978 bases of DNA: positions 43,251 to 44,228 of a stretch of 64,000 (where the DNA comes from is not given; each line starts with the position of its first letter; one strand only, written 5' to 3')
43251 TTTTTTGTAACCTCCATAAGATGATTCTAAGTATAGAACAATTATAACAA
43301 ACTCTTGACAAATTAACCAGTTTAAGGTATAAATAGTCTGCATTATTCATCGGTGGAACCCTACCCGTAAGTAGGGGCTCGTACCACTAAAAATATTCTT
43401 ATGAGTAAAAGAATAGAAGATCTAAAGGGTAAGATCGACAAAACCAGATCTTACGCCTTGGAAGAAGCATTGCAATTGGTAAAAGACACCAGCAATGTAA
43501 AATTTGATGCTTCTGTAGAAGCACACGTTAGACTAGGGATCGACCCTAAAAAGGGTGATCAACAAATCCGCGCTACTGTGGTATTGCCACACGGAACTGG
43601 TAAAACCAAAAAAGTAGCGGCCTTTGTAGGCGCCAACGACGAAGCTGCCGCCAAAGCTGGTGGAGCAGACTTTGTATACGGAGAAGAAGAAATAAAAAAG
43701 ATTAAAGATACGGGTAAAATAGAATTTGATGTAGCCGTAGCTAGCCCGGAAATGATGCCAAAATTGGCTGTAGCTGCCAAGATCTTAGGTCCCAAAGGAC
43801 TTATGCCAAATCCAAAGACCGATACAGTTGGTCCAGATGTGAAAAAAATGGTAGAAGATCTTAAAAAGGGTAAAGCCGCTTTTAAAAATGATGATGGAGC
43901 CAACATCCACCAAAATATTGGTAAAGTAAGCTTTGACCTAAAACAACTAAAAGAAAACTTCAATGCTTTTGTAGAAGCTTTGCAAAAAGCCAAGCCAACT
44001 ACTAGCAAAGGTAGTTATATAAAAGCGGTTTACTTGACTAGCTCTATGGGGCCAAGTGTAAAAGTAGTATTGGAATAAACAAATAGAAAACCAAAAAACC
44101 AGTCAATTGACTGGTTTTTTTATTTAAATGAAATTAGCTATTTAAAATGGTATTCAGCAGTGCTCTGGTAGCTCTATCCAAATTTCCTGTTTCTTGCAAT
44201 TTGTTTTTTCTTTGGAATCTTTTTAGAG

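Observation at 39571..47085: Paralogous giant DUF2341-LamG-peptidoglycan-binding membrane proteins bracket an orphaned rplA and break the conserved rplK-rplA linkage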

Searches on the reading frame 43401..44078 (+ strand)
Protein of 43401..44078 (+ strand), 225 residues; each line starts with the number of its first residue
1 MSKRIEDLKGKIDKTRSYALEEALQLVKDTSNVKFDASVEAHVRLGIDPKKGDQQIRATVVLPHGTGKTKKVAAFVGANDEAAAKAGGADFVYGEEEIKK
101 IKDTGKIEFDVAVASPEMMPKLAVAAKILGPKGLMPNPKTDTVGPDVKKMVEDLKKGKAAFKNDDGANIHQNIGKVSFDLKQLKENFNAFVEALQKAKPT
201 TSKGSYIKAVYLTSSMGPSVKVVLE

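Call 4: search_protein_families(library=pfam, proteins=[window:43401-44078:+], max_evalue=0.1)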
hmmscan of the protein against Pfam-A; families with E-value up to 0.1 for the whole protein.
window:43401-44078:+ (225 aa): 2 families
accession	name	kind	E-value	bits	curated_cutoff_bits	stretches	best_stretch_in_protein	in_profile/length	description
PF00687.26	Ribosomal_L1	-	3e-56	190.6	32.2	1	28-218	2-198/198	Ribosomal protein L1p/L10e family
PF12296.13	HsbA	-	0.026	15.4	33.5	1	140-195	71-120/121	Hydrophobic surface binding protein A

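Call 21: find_related_loci(query=window:43401-44075:+, collection=genome_contigs, flank=10000)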
Query window:43401-44075:+ (225 aa) in genome_contigs; peptide patterns used: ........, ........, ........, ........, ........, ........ (x = any residue, [..] = any of these).
598 stretches matched a pattern (row limit reached: there are more); 129 encode a relative of the query (tblastn E <= 1e-3); the best 80 are kept; 80 distinct loci.
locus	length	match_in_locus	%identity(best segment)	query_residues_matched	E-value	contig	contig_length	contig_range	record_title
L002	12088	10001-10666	73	1-222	2e-111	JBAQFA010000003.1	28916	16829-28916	MAG: Candidatus Magasanikiibacteriota bacterium isolate MFD12003_ilm_asm_bin64 k127_64843, whole genome shotgun sequence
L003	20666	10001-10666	76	1-222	2e-110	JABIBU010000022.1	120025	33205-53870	MAG: Candidatus Magasanikbacteria bacterium isolate SI048_bin34 k141_562706, whole genome shotgun sequence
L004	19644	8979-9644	76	1-222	2e-109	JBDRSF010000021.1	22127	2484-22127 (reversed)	MAG: Candidatus Magasanikbacteria bacterium isolate MEGAHIT-group-3.130 k141_26413, whole genome shotgun sequence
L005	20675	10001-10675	73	1-225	3e-109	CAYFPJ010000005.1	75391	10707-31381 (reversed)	MAG TPA_asm: uncultured Gammaproteobacteria bacterium isolate ERP019367_co2_52 genome assembly, contig: NODE_364_length_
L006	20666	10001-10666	71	1-222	2e-108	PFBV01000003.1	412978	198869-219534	MAG: Candidatus Magasanikbacteria bacterium CG10_big_fil_rev_8_21_14_0_10_36_32 CG10_8_21_14_0.10_scaffold_23_c, whole g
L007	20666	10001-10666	71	1-222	2e-105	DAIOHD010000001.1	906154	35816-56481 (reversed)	MAG TPA_asm: Candidatus Magasanikbacteria bacterium isolate CTOTU29494 NODE_1_length_906154_cov_15.402158, whole genome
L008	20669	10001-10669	72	1-222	6e-105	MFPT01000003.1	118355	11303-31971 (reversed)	MAG: Candidatus Magasanikbacteria bacterium RIFCSPHIGHO2_01_FULL_41_23 rifcsphigho2_01_scaffold_1331, whole genome shotg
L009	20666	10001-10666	69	1-222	2e-103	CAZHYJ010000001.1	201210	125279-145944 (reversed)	MAG TPA_asm: uncultured Gammaproteobacteria bacterium isolate SRP263991_co7_335 genome assembly, contig: NODE_19_length_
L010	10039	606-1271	68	1-222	3e-102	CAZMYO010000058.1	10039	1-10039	MAG TPA_asm: uncultured Gammaproteobacteria bacterium isolate binchicken_co203_87 genome assembly, contig: k141_2508866,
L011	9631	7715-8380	69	1-222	2e-102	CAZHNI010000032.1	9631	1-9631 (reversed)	MAG TPA_asm: uncultured Gammaproteobacteria bacterium isolate SRP257259_co1_325 genome assembly, contig: NODE_10756_leng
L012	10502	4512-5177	69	1-222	1e-101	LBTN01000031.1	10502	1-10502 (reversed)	MAG: Candidatus Magasanikbacteria bacterium GW2011_GWA2_37_8 US58_C0031, whole genome shotgun sequence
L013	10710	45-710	68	1-222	5e-101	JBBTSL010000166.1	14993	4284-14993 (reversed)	MAG: Patescibacteria group bacterium isolate H41-bin286_1 H41_bin286_1_000000000166, whole genome shotgun sequence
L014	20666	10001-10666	68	1-222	3e-101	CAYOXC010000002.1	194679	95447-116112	MAG TPA_asm: uncultured Gammaproteobacteria bacterium isolate SRP319275_co4_114 genome assembly, contig: NODE_32_length_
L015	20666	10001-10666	68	1-222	3e-101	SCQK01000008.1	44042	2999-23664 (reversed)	MAG: Patescibacteria group bacterium isolate DP16D_bin.9 DP16D_bin.9-55905, whole genome shotgun sequence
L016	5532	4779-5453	68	1-225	5e-101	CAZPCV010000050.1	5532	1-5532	MAG TPA_asm: uncultured Gammaproteobacteria bacterium isolate SRP257259_co1_228 genome assembly, contig: NODE_26178_leng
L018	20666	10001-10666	68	1-222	6e-100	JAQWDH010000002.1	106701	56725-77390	MAG: Patescibacteria group bacterium isolate STF2_47 NODE_250_length_106701_cov_8.637463_Sandtown_F2, whole genome shotg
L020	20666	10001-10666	66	1-222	4e-98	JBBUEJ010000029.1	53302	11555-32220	MAG: Patescibacteria group bacterium isolate H51-bin093_1 H51_bin093_1_000000000029, whole genome shotgun sequence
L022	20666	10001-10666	64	1-222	9e-98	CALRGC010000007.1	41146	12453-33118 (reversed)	MAG: Candidatus Magasanikbacteria bacterium isolate Ike-150m-44 genome assembly, contig: Ike-150-c382, whole genome shot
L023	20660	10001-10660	65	1-220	9e-97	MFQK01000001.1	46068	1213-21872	MAG: Candidatus Magasanikbacteria bacterium RIFCSPLOWO2_02_FULL_44_11 rifcsplowo2_02_scaffold_1090, whole genome shotgun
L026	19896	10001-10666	73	1-222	2e-107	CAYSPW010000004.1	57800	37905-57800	MAG TPA_asm: uncultured Gammaproteobacteria bacterium isolate SRP141376_co4_298 genome assembly, contig: NODE_965_length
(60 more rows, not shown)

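Call 27: search_protein_families(library=pfam, proteins=[L003:10701-11765:+, L003:11758-12867:+, L005:3151-9171:+, L023:1153-7221:-, L003:7702-8844:+, L003:8816-9691:+, L002:8979-9812:+, L026:8865-9893:+], max_evalue=0.01)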
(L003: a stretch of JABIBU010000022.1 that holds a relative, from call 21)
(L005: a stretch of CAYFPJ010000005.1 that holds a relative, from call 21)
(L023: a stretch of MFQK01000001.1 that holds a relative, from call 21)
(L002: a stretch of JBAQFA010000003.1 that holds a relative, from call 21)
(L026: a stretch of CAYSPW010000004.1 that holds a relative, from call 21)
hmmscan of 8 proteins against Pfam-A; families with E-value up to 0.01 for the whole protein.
L003:10701-11765:+ (354 aa): 1 family
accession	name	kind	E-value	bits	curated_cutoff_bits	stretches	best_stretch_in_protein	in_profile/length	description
PF00224.27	PK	-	1.9e-50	172.3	30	1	9-330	6-327/328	Pyruvate kinase, barrel domain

L003:11758-12867:+ (369 aa): 1 family
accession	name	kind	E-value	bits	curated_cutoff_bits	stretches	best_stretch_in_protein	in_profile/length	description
PF00391.29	PEP-utilizers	-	6.5e-18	64.6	23.1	1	289-360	1-72/72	PEP-utilising enzyme, mobile domain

L005:3151-9171:+ (2006 aa): 1 family
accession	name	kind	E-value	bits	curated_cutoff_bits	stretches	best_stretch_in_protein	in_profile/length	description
PF14842.11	FliG_N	-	5.9e-07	30.5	25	1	1055-1111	4-60/104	FliG N-terminal domain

L023:1153-7221:- (2022 aa): 8 families
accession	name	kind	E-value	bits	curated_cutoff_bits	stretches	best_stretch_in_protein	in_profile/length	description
PF13620.12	CarboxypepD_reg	-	5.7e-30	103.9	32.3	5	1679-1741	1-64/82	Carboxypeptidase regulatory-like domain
PF13205.12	Big_5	-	3.4e-23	82.8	23.6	3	667-769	1-105/105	Bacterial Ig-like domain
PF13715.12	CarbopepD_reg_2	-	4.7e-16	59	32.2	2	1680-1745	1-64/88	CarboxypepD_reg-like domain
PF07210.18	DUF1416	-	4.8e-05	23.6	23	0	1770-1829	19-77/97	Protein of unknown function (DUF1416)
PF10989.13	DUF2808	-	0.0024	18.3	25.3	0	560-641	34-116/146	Protein of unknown function (DUF2808)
PF08400.16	phage_tail_N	-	0.0041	17.6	26.6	0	1680-1744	5-75/134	Prophage tail fibre N-terminal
PF20305.4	pYEATS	-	0.0053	17.1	26.9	0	1327-1366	18-56/73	prokaryotic YEATS domain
PF22902.2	NOMO1-like_9th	-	0.0081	16.4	27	0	1681-1740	6-64/75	BOS complex subunit NOMO1-like, beta sandwich domain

L003:7702-8844:+ (380 aa): 3 families
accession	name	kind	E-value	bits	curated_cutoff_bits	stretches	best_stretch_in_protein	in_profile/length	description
PF02826.25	2-Hacid_dh_C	-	7e-54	182.3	25.1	1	150-344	2-178/178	D-isomer specific 2-hydroxyacid dehydrogenase, NAD binding domain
PF00389.36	2-Hacid_dh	-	6.8e-26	91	24.6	1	54-373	8-131/134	D-isomer specific 2-hydroxyacid dehydrogenase, catalytic domain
PF03446.21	NAD_binding_2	-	0.00028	21.4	21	1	185-272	1-92/161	NAD binding domain of 6-phosphogluconate dehydrogenase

L003:8816-9691:+ (291 aa): 5 families
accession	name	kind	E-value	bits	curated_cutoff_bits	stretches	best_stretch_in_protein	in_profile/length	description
PF22311.1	DUF6970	-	7.5e-09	35.7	27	1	218-264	5-52/78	Domain of unknown function (DUF6970)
PF00050.26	Kazal_1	-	1.2e-06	28.9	21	1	131-152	8-29/49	Kazal-type serine protease inhibitor domain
PF07648.20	Kazal_2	-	3e-06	27.7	22.8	1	132-154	6-32/48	Kazal-type serine protease inhibitor domain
PF04945.19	YHS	-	0.00054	20.3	30.3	1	229-249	16-36/47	YHS domain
PF03891.20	DUF333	-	0.0022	18.7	25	1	64-107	5-46/47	Domain of unknown function (DUF333)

L002:8979-9812:+ (277 aa): 3 families
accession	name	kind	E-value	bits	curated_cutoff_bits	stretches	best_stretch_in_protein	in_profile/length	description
PF22311.1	DUF6970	-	3e-10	40.2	27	1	201-274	3-77/78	Domain of unknown function (DUF6970)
PF00050.26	Kazal_1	-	5.1e-08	33.3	21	1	122-148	7-30/49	Kazal-type serine protease inhibitor domain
PF07648.20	Kazal_2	-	4.5e-05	23.9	22.8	1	127-161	6-48/48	Kazal-type serine protease inhibitor domain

L026:8865-9893:+ (342 aa): 6 families
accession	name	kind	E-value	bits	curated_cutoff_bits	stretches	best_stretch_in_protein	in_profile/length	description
PF02826.25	2-Hacid_dh_C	-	2.2e-50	171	25.1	1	108-303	1-178/178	D-isomer specific 2-hydroxyacid dehydrogenase, NAD binding domain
PF00389.36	2-Hacid_dh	-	2.1e-29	102.3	24.6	1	19-332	14-131/134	D-isomer specific 2-hydroxyacid dehydrogenase, catalytic domain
PF07991.19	KARI_N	-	3.6e-05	23.8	20.6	1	140-229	2-92/165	Acetohydroxy acid isomeroreductase, NADPH-binding domain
PF03446.21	NAD_binding_2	-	0.0034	17.9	21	0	144-231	1-92/161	NAD binding domain of 6-phosphogluconate dehydrogenase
PF01488.26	Shikimate_DH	-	0.0077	16.7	24.3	0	139-200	9-76/138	Shikimate / quinate 5-dehydrogenase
PF25790.1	BCD1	-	0.0096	16.8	27.3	0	246-306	89-149/152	BCD1 domain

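Call 100: search_protein_families(library=pfam, proteins=[L013:6551-9412:-, L011:542-2866:-, L016:977-3304:-, L018:535-2682:-, L020:1149-3896:-, L009:4088-6181:+, L022:7336-9390:+, L006:8904-9944:-, L009:8484-9854:-], max_evalue=0.001)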
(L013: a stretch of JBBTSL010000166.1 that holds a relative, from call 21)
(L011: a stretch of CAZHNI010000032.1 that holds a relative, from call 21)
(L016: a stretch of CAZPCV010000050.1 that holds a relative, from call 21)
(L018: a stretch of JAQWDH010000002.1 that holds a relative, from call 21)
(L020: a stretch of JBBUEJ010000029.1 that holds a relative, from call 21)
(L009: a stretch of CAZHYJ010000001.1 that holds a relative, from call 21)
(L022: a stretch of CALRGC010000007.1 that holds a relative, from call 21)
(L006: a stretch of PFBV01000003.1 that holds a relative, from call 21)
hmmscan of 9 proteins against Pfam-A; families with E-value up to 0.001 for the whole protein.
L013:6551-9412:- (953 aa): 20 families
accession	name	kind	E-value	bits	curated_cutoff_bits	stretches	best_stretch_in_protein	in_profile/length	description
PF17755.6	UvrA_DNA-bind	-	8.6e-28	97.3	23.2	1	289-392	1-110/110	UvrA DNA-binding domain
PF00005.33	ABC_tran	-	4.9e-21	76.2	25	1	16-43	1-28/137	ABC transporter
PF02463.25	SMC_N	-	3.3e-14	53.3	40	0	324-569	77-211/220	RecF/RecN/SMC N terminal domain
PF17760.6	UvrA_inter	-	7.9e-13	48.7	23.3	1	133-238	2-106/109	UvrA interaction domain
PF13304.12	AAA_21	-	1.7e-09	38.7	27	0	506-559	249-302/304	AAA domain, putative AbiEii toxin, Type IV TA system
PF13555.12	AAA_29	-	1.8e-07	31.2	27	0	645-668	16-39/61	P-loop containing region of AAA domain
PF13191.12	AAA_16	-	5.7e-07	30.6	32.6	0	652-676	25-49/167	AAA ATPase domain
PF13175.12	AAA_15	-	2.2e-06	28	32.1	0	516-551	329-365/374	AAA ATPase domain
PF20703.3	nSTAND1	-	3e-06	27.6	27.1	0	15-52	22-59/379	Novel STAND NTPase 1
PF20720.3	nSTAND3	-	4.2e-06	27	27.2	0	23-48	14-39/155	Novel STAND NTPase 3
PF13476.12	AAA_23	-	4.9e-06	27.8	27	0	5-42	1-35/201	AAA domain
PF03193.22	RsgA_GTPase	-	3.7e-05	24.1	30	0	640-676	96-132/174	RsgA GTPase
PF13173.12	AAA_14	-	6.6e-05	23.4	27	0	652-688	3-41/129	AAA domain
PF13401.12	AAA_22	-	0.00012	22.9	27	0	651-671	5-25/130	AAA domain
PF13238.12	AAA_18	-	0.00027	21.8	29.4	0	654-679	1-24/128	AAA domain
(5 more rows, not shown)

L011:542-2866:- (774 aa): 9 families
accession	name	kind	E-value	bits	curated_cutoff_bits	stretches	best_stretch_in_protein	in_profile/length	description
PF00580.27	UvrD-helicase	-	1.6e-76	258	23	1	8-298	1-270/271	UvrD/REP helicase N-terminal domain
PF13361.12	UvrD_C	-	3.1e-59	201.6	25.6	1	305-702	2-347/350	UvrD-like helicase C-terminal domain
PF13245.12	AAA_19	-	7.5e-23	81.6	25.1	1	20-284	11-134/134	AAA domain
PF13538.12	UvrD_C_2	-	3.9e-13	49.5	27.4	1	642-701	2-52/52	UvrD-like helicase C-terminal domain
PF01443.25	Viral_helicase1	-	1.8e-08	34.9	21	0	237-319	56-134/228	Viral superfamily 1 RNA helicase core domain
PF13604.12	AAA_30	-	3.9e-07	30.4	27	0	8-71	2-66/191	AAA domain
PF13087.12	AAA_12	-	5.2e-07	29.9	27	0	638-699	135-189/195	AAA domain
PF04851.21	ResIII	-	4.1e-05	24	22.5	1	17-80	20-82/164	Type III restriction enzyme, res subunit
PF13086.12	AAA_11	-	0.00046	20.5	27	0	18-79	15-80/257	AAA domain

L016:977-3304:- (775 aa): 15 families
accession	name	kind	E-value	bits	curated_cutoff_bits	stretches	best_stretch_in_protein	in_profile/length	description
PF00515.34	TPR_1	-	2.6e-19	68.6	27.8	2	713-745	2-34/34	Tetratricopeptide repeat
PF13431.12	TPR_17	-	3.6e-17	61.6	24.4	0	700-733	1-34/34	Tetratricopeptide repeat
PF07719.23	TPR_2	-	2.9e-16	58.6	27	1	713-745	2-34/34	Tetratricopeptide repeat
PF13414.12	TPR_11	-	4.1e-16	58.8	26.8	1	615-655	2-42/42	TPR repeat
PF13432.12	TPR_16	-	1.7e-13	51.2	32.7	0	700-745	19-64/65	Tetratricopeptide repeat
PF13181.12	TPR_8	-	1.6e-12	46.9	25.7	0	612-639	6-33/34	Tetratricopeptide repeat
PF13428.12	TPR_14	-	2.9e-12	46.4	23.5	0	715-748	4-37/44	Tetratricopeptide repeat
PF14559.12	TPR_19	-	2.4e-11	44.2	25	1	619-677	3-61/68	Tetratricopeptide repeat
PF13424.12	TPR_12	-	1.2e-08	35.4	30.1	1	609-667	5-71/77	Tetratricopeptide repeat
PF23914.1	TPR_CcmH_CycH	-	2.8e-08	34.2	42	1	639-746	48-155/158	Cytochrome c-type biogenesis protein H TPR domain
PF13174.12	TPR_6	-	2.4e-07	31.4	26.3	0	642-666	1-25/33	Tetratricopeptide repeat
PF13374.12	TPR_10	-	3.1e-07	30.6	27.5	0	718-739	8-29/42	Tetratricopeptide repeat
PF13371.12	TPR_9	-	6.8e-07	29.6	35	1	613-666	1-54/73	Tetratricopeptide repeat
PF13176.12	TPR_7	-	3.8e-06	27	27.9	0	643-666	1-24/36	Tetratricopeptide repeat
PF12895.13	ANAPC3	-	0.00019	22.1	27.2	0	601-666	17-81/82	Anaphase-promoting complex, cyclosome, subunit 3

L018:535-2682:- (715 aa): 9 families
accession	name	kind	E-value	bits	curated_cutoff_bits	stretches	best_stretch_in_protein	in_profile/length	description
PF00580.27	UvrD-helicase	-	3.4e-82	276.6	23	1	9-275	1-270/271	UvrD/REP helicase N-terminal domain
PF13361.12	UvrD_C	-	1.8e-58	199.1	25.6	1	282-647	2-347/350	UvrD-like helicase C-terminal domain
PF13245.12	AAA_19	-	2.7e-23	83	25.1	1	14-261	2-134/134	AAA domain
PF13538.12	UvrD_C_2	-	3e-12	46.6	27.4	1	588-645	3-51/52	UvrD-like helicase C-terminal domain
PF01443.25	Viral_helicase1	-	5.1e-08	33.4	21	0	215-325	55-160/228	Viral superfamily 1 RNA helicase core domain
PF13604.12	AAA_30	-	3.9e-07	30.4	27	0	8-68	1-62/191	AAA domain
PF13087.12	AAA_12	-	4e-07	30.2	27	0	562-645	116-190/195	AAA domain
PF13086.12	AAA_11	-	1.4e-05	25.4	27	1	9-255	2-249/257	AAA domain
PF04851.21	ResIII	-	0.00063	20.1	22.5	0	21-80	23-81/164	Type III restriction enzyme, res subunit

L020:1149-3896:- (915 aa): 0 families

L009:4088-6181:+ (697 aa): 6 families
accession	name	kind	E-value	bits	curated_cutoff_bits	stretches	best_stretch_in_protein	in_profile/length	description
PF13549.11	ATP-grasp_5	-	2.3e-68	230.3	27.6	1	477-696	2-221/221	ATP-grasp domain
PF13607.11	Succ_CoA_lig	-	6.1e-53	178.7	27.4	1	150-290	1-138/138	Succinyl-CoA ligase like flavodoxin domain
PF13380.12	CoA_binding_2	-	2e-25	90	22.8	1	10-134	1-115/116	CoA binding domain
PF19045.5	Ligase_CoA_2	-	1.2e-16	61.6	23.7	1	301-434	1-139/162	Ligase-CoA domain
PF02629.25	CoA_binding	-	4.9e-14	53.3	22.3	1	8-100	2-97/97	CoA binding domain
PF00549.24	Ligase_CoA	-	2.2e-09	37.9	24.5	1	344-441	20-124/128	CoA-ligase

L022:7336-9390:+ (684 aa): 3 families
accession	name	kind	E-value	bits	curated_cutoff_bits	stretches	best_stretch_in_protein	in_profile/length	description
PF01131.25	Topoisom_bac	-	9e-128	427.2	35.1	1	128-547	3-410/411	DNA topoisomerase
PF01396.24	Zn_ribbon_Top1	-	1.8e-28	98.5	32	2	578-612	2-36/39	Topoisomerase DNA binding C4 zinc finger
PF01751.28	Toprim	-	3.9e-21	75.5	23.1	1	3-112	1-96/96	Toprim domain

L006:8904-9944:- (346 aa): 1 family
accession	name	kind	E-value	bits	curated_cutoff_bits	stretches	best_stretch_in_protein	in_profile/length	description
PF01544.23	CorA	-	2.2e-55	188.5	27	1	51-341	3-291/292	CorA-like Mg2+ transporter protein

L009:8484-9854:- (456 aa): 3 families
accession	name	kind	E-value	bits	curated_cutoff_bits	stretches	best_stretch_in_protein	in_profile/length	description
PF04055.27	Radical_SAM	-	1.4e-24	87.5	29.5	1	152-342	3-165/166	Radical SAM superfamily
PF00919.26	UPF0004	-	1.5e-24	86.3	27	1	6-105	1-97/98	Uncharacterized protein family UPF0004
PF01938.26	TRAM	-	0.00027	21.2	21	1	398-455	2-60/61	TRAM domain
